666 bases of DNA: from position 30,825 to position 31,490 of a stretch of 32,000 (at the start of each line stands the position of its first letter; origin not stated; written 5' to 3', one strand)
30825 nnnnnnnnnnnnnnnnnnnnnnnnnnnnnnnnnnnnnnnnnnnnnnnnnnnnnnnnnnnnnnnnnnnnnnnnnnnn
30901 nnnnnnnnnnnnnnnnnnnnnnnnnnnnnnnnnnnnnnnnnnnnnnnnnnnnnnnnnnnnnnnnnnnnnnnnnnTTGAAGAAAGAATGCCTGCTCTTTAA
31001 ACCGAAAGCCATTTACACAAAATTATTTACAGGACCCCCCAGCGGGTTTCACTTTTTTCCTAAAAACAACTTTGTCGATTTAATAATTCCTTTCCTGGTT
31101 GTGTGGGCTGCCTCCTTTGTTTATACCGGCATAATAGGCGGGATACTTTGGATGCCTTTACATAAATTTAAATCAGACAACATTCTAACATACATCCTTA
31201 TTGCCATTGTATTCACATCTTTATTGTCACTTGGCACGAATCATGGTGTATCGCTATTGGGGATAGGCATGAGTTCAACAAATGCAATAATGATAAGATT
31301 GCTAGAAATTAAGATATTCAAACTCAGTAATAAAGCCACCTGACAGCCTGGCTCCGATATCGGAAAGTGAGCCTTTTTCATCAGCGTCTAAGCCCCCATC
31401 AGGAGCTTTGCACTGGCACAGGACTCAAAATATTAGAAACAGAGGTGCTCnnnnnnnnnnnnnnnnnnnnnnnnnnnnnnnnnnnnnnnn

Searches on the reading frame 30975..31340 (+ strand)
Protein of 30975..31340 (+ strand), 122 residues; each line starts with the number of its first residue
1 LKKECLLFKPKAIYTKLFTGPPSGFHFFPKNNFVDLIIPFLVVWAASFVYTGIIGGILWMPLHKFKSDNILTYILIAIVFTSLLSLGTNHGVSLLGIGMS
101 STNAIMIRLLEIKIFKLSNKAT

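Call 5: search_protein_families(library=pfam, proteins=[window:30975-31340:+], max_evalue=0.01)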
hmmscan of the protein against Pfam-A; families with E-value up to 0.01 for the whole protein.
window:30975-31340:+ (122 aa): 0 families

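Call 47: search_protein_families(library=pfam, proteins=[window:31035-31340:+], max_evalue=1)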
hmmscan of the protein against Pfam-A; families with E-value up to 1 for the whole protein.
window:31035-31340:+ (102 aa): 2 families
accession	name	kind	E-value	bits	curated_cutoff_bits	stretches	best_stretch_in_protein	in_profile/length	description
PF02378.23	PTS_EIIC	-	0.018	14.6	30.7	1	2-87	145-234/319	Phosphotransferase system, EIIC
PF07178.16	TraL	-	0.16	12.7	24.4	1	2-58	10-67/90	TraL protein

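Call 52: search_protein_families(library=ncbifam, proteins=[window:31035-31340:+], max_evalue=10)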
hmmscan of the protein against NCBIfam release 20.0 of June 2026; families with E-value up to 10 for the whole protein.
window:31035-31340:+ (102 aa): 1 family
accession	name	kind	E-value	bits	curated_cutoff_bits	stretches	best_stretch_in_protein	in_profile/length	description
NF047670.1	LIC10816_fam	subfamily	0.025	15.3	150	1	12-49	55-92/94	LIC10816 family protein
